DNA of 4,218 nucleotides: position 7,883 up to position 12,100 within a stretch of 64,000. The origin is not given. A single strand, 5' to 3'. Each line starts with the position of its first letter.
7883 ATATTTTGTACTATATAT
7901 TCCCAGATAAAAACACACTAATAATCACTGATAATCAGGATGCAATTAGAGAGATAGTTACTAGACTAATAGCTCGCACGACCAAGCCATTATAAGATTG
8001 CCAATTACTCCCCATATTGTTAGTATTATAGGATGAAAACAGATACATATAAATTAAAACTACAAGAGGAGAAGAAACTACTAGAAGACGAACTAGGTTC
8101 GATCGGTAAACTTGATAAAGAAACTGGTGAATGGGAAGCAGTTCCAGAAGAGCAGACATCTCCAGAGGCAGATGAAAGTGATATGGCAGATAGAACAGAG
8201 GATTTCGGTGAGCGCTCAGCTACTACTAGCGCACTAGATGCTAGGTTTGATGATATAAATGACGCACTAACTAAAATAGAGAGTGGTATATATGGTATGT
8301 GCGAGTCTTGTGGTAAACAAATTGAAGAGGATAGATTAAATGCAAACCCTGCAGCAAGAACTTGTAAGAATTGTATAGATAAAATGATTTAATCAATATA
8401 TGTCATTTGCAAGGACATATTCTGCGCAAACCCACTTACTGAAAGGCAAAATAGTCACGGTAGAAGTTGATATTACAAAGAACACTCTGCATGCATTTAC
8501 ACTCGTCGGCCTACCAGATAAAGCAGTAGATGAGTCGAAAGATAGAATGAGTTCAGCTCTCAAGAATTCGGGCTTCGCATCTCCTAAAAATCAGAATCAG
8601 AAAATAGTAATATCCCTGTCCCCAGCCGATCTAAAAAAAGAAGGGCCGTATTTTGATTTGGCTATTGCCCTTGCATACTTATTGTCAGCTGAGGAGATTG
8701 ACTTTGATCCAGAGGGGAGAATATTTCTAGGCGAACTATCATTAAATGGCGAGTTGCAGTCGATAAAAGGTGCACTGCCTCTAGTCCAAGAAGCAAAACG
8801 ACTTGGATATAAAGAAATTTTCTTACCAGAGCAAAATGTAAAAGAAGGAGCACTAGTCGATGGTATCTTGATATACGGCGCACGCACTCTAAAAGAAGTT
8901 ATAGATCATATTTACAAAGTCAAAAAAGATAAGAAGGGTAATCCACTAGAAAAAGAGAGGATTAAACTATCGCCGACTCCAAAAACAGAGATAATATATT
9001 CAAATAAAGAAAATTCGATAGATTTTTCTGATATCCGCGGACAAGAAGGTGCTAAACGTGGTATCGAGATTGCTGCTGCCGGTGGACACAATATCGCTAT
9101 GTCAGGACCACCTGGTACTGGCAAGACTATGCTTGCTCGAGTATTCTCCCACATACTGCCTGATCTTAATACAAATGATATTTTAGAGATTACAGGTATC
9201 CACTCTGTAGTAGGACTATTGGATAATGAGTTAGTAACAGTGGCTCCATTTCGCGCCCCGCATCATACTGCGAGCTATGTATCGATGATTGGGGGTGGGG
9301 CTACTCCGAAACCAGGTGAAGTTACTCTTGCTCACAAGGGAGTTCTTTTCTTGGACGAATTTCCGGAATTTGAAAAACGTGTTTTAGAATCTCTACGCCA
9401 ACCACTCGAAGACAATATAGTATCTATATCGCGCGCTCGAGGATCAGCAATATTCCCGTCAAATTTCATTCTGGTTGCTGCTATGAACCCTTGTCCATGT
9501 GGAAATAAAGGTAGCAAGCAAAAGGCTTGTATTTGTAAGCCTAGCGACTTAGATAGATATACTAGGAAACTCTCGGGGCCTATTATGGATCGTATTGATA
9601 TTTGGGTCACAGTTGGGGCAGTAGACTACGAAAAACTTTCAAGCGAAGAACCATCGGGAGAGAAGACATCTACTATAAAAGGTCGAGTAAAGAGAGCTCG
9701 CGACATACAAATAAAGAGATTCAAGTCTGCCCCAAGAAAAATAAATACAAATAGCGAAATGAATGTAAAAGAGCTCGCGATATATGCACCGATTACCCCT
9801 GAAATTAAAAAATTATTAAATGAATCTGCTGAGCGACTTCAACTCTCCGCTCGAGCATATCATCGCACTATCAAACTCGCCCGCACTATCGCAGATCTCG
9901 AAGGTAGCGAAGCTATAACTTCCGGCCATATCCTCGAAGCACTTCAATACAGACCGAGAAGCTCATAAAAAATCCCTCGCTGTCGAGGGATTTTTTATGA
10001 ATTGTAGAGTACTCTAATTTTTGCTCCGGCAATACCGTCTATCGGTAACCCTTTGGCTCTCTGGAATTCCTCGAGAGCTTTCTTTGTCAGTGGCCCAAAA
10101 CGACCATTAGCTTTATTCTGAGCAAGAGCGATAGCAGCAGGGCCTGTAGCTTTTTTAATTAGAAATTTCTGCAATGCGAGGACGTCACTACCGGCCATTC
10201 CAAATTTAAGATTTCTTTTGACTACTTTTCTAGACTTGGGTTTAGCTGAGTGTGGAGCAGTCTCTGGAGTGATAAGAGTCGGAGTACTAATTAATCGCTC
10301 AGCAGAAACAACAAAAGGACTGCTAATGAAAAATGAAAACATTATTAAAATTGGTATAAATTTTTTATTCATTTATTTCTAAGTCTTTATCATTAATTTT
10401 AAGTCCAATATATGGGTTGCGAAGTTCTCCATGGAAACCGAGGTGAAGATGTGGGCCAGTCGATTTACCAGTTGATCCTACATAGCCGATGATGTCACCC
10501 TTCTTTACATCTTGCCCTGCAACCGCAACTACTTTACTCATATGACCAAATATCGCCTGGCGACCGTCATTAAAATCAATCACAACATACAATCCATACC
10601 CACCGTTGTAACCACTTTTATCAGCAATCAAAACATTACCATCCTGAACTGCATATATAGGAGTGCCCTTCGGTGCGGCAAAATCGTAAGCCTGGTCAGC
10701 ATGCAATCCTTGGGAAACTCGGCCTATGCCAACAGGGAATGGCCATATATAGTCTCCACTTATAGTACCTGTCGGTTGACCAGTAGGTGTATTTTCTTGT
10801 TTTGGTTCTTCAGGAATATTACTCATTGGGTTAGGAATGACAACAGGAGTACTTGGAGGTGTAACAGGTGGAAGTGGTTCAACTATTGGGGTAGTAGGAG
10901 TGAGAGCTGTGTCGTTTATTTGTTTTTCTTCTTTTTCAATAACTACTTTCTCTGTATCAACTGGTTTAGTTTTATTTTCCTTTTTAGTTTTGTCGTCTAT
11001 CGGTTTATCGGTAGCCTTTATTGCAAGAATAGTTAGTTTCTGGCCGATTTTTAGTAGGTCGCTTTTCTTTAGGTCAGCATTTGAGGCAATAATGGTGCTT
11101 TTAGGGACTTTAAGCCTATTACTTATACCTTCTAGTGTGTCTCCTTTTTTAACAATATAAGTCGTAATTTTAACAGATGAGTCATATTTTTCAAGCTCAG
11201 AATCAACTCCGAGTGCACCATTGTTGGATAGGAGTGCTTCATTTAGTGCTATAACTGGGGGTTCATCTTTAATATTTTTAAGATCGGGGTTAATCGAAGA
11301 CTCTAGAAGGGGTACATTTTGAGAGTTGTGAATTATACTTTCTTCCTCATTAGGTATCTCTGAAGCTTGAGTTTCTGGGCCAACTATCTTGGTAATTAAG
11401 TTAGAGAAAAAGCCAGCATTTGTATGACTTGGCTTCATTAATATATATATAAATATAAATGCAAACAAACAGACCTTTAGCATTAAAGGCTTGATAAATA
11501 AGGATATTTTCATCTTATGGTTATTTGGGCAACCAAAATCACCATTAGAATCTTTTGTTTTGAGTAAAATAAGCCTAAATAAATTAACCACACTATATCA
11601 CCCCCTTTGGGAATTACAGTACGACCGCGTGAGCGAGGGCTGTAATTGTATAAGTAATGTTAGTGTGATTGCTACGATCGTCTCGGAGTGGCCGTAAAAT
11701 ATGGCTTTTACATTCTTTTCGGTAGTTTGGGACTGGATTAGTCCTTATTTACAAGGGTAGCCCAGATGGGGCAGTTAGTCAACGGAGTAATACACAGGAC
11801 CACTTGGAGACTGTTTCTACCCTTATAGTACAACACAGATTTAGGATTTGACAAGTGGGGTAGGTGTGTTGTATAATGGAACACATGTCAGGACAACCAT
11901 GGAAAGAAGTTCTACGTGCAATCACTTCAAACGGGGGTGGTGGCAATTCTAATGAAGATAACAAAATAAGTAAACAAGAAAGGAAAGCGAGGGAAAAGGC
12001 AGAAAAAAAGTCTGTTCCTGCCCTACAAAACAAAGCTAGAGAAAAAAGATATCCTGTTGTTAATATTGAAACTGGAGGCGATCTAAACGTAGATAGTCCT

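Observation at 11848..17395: Operon of two giant, extremely charged hypothetical proteins (≈860 and 972 aa) behind a textbook promoter, followed by a small DUF5663-type protein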

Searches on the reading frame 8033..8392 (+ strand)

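Call 25: search_protein_families(library=pfam, proteins=[window:8033-8392:+], max_evalue=0.01)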
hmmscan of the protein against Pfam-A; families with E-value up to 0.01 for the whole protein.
window:8033-8392:+ (119 aa): 1 family
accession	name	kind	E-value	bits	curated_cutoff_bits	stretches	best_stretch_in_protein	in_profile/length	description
PF01258.23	zf-dskA_traR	-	4.4e-10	39.8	24.9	1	85-114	1-30/36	Prokaryotic dksA/traR C4-type zinc finger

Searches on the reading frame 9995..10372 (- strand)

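Call 25: search_protein_families(library=pfam, proteins=[window:9995-10372:-], max_evalue=0.01)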
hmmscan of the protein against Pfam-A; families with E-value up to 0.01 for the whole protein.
window:9995-10372:- (125 aa): 1 family
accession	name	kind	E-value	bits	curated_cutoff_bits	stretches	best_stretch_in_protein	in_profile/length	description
PF01471.23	PG_binding_1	-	1.9e-11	44.4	23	1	61-118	2-52/57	Putative peptidoglycan binding domain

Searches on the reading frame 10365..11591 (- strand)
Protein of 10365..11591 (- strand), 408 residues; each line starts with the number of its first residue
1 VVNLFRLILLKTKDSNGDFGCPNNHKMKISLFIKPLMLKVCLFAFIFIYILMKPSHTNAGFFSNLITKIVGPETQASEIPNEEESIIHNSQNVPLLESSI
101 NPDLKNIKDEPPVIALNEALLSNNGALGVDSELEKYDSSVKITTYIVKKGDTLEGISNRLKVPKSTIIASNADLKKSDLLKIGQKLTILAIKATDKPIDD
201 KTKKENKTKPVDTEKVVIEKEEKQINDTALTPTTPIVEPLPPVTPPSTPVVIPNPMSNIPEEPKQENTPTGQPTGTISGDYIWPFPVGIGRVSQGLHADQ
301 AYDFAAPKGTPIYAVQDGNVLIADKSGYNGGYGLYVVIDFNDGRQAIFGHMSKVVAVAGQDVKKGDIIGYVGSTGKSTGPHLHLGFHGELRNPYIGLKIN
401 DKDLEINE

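Call 25: search_protein_families(library=pfam, proteins=[window:10365-11591:-], max_evalue=0.01)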
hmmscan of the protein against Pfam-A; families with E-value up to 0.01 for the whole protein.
window:10365-11591:- (408 aa): 3 families
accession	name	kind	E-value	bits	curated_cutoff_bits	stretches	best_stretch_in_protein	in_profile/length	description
PF01551.29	Peptidase_M23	-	1.6e-25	89.5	28.7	1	300-387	4-88/96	Peptidase family M23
PF01476.26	LysM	-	5.6e-11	42.7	20.9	1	145-188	1-42/43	LysM domain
PF23473.1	LysM3_LYK4_5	-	0.0073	16.8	29.3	0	144-171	4-31/48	LYK4/5 LysM3 domain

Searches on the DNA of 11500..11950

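Call 54: search_rna_families(source=window, start=11500, end=11950, threshold=evalue, max_evalue=10, show_alignments=2)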
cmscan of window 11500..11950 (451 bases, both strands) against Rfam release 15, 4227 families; matches with E-value up to 10: 2.
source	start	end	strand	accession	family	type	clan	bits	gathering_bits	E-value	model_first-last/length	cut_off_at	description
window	11807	11948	+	RF02320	TtnuHACA13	Gene; snRNA; snoRNA; HACA-box;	-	15.2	100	6.6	1-134/134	no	Tetrahymena snoRNA TtnuHACA13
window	11650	11714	+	RF03608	mir-9440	Gene; miRNA;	-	14.1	80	6.4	1-67/67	no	mir-9440 microRNA precursor family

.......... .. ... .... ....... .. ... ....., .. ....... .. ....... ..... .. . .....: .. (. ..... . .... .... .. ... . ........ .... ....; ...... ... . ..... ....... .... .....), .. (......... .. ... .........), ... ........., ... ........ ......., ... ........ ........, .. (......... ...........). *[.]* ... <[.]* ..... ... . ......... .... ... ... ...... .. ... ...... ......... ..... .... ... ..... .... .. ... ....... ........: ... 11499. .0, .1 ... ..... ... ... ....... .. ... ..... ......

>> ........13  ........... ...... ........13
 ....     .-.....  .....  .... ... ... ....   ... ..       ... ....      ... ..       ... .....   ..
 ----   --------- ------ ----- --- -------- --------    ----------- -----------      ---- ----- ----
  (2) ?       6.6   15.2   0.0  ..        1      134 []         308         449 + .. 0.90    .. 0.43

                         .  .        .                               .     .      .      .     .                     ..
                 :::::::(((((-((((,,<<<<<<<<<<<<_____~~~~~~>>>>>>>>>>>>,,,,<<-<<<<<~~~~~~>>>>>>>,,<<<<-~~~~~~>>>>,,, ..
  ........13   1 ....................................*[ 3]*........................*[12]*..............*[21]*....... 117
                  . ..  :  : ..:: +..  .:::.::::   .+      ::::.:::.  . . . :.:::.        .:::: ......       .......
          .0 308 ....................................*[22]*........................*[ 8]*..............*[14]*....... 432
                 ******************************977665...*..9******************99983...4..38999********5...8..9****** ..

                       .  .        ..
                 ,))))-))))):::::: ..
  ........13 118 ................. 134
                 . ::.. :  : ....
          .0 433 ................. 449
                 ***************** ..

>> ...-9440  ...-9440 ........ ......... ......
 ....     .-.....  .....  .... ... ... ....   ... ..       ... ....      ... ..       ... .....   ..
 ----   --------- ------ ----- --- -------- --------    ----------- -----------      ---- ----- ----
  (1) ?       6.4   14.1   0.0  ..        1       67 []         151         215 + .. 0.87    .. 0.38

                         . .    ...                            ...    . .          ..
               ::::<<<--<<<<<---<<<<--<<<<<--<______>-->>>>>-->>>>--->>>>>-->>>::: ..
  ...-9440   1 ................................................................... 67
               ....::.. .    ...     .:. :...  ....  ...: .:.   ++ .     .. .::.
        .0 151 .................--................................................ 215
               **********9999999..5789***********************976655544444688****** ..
